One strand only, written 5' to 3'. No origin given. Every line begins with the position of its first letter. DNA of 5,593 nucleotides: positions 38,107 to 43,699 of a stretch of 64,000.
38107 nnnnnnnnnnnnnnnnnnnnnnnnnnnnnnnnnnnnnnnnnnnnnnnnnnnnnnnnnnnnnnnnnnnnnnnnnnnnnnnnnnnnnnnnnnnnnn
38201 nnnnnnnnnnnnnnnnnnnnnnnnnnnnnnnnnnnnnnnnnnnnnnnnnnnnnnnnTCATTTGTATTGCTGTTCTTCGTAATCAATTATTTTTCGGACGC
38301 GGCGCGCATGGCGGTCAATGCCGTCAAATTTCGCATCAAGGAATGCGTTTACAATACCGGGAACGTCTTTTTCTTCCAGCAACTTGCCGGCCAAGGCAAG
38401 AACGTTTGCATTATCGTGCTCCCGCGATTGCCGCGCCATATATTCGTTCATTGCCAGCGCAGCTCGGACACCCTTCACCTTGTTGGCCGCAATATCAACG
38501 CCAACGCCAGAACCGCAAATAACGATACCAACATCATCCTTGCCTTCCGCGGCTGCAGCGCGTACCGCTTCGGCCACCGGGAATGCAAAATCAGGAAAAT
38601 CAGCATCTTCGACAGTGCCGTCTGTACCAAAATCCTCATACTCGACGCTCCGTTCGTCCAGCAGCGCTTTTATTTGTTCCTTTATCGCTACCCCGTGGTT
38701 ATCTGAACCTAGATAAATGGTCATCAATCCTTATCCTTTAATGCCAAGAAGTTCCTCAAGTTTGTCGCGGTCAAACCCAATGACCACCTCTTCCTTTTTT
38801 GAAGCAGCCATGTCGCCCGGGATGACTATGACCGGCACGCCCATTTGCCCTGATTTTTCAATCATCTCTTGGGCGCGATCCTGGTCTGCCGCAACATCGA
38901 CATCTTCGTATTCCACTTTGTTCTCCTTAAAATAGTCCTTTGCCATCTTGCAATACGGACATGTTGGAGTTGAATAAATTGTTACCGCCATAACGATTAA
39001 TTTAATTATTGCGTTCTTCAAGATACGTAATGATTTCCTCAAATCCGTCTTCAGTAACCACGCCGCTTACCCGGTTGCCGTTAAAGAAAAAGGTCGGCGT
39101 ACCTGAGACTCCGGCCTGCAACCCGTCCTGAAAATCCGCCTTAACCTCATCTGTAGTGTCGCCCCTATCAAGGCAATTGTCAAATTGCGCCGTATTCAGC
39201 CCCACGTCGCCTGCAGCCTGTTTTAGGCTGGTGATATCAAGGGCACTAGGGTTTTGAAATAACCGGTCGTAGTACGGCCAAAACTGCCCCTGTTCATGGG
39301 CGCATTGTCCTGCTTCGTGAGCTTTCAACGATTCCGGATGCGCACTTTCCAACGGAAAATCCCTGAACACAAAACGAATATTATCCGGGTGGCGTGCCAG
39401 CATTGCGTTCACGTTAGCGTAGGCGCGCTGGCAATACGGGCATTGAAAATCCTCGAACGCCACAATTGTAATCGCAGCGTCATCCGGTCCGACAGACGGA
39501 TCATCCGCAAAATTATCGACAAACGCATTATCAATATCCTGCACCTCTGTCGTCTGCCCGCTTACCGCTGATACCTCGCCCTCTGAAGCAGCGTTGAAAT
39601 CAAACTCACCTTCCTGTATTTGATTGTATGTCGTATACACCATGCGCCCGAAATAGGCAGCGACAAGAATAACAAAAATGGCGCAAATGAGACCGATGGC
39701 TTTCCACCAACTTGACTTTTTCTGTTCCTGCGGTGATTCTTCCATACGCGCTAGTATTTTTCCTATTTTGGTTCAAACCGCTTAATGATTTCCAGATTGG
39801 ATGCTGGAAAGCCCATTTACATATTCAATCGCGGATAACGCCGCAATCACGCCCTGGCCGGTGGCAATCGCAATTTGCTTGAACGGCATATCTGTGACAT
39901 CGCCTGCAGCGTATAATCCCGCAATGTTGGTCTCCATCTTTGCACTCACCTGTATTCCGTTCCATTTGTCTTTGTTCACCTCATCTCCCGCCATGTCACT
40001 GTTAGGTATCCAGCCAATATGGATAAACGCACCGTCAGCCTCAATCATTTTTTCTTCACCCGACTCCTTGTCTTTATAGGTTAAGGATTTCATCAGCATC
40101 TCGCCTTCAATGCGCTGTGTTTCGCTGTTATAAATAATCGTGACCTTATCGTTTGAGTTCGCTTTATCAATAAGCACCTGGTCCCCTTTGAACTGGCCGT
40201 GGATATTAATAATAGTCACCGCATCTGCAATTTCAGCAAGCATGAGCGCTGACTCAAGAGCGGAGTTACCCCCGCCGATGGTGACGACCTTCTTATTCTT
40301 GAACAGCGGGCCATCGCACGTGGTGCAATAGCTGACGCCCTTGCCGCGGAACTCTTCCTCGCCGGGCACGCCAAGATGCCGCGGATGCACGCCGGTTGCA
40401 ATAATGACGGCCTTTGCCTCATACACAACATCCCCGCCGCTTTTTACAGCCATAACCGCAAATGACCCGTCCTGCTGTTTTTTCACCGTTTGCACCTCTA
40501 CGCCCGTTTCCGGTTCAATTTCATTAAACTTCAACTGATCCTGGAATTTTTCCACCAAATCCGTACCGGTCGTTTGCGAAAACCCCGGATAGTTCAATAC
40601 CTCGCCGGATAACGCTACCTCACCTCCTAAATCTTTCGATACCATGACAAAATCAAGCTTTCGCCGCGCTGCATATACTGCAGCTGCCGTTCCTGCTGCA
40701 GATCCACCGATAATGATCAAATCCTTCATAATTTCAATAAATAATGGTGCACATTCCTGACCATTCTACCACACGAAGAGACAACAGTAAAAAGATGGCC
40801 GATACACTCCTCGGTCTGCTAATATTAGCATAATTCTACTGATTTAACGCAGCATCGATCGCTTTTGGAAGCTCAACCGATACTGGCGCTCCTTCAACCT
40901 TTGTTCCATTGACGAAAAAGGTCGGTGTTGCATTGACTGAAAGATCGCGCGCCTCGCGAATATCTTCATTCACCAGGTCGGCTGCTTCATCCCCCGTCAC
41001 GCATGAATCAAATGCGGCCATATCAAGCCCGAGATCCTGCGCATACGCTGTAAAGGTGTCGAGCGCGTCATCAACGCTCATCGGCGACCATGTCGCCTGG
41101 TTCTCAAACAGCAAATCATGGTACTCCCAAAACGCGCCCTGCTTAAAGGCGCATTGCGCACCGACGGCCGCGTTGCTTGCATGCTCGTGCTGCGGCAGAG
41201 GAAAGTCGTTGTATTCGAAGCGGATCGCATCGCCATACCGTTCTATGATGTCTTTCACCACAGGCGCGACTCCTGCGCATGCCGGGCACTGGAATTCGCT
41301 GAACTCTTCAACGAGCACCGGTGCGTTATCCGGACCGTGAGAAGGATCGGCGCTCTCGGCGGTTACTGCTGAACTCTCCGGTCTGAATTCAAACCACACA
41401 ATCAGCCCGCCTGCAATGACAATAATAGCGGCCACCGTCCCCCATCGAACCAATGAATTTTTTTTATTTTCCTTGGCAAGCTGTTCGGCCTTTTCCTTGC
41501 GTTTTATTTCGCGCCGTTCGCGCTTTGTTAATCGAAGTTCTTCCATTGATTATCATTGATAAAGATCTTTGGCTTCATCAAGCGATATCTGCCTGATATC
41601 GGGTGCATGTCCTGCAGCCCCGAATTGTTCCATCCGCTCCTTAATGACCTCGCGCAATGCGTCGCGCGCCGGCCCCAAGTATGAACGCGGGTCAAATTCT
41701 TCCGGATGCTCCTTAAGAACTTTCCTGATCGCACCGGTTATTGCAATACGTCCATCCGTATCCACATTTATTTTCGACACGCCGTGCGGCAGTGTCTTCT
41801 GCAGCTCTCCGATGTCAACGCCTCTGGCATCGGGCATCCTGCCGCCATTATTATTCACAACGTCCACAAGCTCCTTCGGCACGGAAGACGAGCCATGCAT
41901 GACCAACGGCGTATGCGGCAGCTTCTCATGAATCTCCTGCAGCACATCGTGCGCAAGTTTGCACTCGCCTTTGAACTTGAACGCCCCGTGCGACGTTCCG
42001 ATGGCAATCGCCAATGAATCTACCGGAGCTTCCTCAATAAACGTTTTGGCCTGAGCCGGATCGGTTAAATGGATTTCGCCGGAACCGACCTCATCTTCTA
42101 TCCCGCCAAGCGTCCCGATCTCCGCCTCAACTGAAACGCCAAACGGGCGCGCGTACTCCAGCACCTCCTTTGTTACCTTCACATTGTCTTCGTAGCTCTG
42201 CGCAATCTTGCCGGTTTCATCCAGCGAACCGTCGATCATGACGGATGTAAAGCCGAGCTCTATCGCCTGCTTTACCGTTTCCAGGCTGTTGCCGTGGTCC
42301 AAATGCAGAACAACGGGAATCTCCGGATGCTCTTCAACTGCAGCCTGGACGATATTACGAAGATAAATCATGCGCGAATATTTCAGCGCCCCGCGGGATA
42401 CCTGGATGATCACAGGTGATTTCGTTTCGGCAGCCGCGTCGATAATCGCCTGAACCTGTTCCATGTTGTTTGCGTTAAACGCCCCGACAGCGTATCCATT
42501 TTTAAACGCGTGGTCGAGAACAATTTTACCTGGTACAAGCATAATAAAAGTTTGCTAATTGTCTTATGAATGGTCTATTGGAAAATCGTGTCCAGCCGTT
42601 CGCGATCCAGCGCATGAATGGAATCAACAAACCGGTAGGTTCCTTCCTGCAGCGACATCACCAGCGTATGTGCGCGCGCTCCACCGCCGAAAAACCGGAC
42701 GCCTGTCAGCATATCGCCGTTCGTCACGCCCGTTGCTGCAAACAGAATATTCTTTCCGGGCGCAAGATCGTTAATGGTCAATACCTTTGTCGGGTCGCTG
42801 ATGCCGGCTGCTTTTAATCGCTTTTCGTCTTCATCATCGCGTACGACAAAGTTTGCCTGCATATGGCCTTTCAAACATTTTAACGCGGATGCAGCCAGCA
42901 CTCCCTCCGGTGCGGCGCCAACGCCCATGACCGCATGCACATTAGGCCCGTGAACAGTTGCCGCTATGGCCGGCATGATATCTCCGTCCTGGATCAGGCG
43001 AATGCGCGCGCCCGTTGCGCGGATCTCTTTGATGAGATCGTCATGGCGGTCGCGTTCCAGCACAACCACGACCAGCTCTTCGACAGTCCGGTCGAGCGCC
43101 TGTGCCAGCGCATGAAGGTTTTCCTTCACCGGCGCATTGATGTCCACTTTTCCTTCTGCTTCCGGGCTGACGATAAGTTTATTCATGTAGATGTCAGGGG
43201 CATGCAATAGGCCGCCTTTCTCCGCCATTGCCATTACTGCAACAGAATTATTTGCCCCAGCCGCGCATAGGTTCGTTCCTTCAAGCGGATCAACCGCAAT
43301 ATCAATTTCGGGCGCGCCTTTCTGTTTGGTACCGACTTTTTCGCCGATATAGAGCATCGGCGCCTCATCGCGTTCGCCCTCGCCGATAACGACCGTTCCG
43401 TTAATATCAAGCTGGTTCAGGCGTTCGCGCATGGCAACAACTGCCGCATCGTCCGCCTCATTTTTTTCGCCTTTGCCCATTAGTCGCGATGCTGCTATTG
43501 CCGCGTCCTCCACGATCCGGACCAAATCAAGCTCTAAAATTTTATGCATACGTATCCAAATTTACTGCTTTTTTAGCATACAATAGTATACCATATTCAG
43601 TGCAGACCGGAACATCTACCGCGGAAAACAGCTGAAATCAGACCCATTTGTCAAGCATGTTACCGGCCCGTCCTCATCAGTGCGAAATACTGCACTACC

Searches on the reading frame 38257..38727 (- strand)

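Call 41: search_protein_families(library=pfam, proteins=[window:38257-38727:-], max_evalue=0.00001)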
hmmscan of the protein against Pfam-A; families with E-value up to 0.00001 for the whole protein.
window:38257-38727:- (156 aa): 1 family
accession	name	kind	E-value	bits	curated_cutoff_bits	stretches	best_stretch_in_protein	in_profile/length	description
PF02502.23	LacAB_rpiB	-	2e-45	154.6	24.7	1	4-147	1-138/138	Ribose/Galactose Isomerase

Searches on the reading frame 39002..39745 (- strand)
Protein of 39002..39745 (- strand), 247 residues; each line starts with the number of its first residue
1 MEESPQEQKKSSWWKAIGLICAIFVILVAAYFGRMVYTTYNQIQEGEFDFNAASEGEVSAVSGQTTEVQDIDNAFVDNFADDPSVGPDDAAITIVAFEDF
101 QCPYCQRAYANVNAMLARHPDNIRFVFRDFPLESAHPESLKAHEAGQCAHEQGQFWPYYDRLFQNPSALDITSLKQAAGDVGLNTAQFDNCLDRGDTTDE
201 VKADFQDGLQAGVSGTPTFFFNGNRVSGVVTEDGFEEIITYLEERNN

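Call 41: search_protein_families(library=pfam, proteins=[window:39002-39745:-], max_evalue=0.00001)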
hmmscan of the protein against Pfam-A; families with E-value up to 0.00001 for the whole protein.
window:39002-39745:- (247 aa): 2 families
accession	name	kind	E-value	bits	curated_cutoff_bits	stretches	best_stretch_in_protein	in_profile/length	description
PF13462.12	Thioredoxin_4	-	5.6e-29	101.9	23.2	1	82-239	5-163/165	Thioredoxin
PF01323.26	DSBA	-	3e-22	79.8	25.6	1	93-239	1-190/191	DSBA-like thioredoxin domain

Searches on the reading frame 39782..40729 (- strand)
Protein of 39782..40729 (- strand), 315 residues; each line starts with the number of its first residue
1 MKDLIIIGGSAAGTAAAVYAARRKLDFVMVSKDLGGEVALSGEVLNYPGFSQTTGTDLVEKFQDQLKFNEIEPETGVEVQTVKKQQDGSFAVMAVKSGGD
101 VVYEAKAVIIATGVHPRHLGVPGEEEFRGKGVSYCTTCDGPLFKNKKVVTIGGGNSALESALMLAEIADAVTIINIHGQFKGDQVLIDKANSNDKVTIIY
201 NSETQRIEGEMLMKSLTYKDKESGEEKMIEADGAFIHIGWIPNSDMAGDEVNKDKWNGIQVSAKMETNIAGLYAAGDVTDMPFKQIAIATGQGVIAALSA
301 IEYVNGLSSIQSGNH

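Call 41: search_protein_families(library=pfam, proteins=[window:39782-40729:-], max_evalue=0.00001)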
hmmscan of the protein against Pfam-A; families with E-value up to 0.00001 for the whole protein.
window:39782-40729:- (315 aa): 6 families
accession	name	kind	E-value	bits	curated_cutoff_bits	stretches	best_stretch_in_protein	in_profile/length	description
PF07992.20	Pyr_redox_2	-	1.1e-43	150.2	26.1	1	2-293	1-291/291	Pyridine nucleotide-disulphide oxidoreductase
PF13738.12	Pyr_redox_3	-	7.4e-22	78.4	30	1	54-276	79-305/305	Pyridine nucleotide-disulphide oxidoreductase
PF00070.33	Pyr_redox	-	1.1e-10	42.3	22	1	147-217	1-78/82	Pyridine nucleotide-disulphide oxidoreductase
PF03486.20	HI0933_like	-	2.3e-07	30.9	50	0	54-114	107-164/244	HI0933-like protein Rossmann domain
PF00890.30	FAD_binding_2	-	6.1e-07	29.4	20.4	0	3-66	1-68/414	FAD binding domain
PF01134.28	GIDA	-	2.8e-06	27.1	22.1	0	3-34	1-32/391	Glucose inhibited division protein A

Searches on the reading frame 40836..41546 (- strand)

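Call 41: search_protein_families(library=pfam, proteins=[window:40836-41546:-], max_evalue=0.00001)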
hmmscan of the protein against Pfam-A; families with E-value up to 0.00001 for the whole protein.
window:40836-41546:- (236 aa): 3 families
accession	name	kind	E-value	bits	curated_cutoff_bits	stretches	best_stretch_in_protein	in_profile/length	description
PF13462.12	Thioredoxin_4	-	3.9e-29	102.4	23.2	1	67-232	5-165/165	Thioredoxin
PF01323.26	DSBA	-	3.7e-16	59.9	25.6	1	79-221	2-181/191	DSBA-like thioredoxin domain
PF13743.12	Thioredoxin_5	-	6.8e-06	26.4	27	0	163-225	114-176/186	Thioredoxin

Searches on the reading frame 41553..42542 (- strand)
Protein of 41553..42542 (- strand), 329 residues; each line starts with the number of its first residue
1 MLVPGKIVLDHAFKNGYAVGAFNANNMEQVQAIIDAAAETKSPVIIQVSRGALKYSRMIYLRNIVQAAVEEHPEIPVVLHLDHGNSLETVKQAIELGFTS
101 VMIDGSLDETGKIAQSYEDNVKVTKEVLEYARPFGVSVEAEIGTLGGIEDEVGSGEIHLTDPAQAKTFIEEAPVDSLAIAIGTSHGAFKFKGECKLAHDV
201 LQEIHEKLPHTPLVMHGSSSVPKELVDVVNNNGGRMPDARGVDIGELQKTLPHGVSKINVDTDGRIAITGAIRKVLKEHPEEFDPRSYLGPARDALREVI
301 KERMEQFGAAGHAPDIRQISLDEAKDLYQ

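Call 41: search_protein_families(library=pfam, proteins=[window:41553-42542:-], max_evalue=0.00001)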
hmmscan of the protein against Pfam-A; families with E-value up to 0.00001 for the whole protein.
window:41553-42542:- (329 aa): 1 family
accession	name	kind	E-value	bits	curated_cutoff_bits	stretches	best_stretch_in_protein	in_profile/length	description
PF01116.26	F_bP_aldolase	-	4.4e-97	325.4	25.5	1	6-311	4-276/277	Fructose-bisphosphate aldolase class-II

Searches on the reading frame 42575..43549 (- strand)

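Call 41: search_protein_families(library=pfam, proteins=[window:42575-43549:-], max_evalue=0.00001)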
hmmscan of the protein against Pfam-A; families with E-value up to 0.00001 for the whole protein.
window:42575-43549:- (324 aa): 1 family
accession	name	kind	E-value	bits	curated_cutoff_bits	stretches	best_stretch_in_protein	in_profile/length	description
PF03320.18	FBPase_glpX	-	3e-133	443.9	27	1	5-312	3-307/307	Bacterial fructose-1,6-bisphosphatase, glpX-encoded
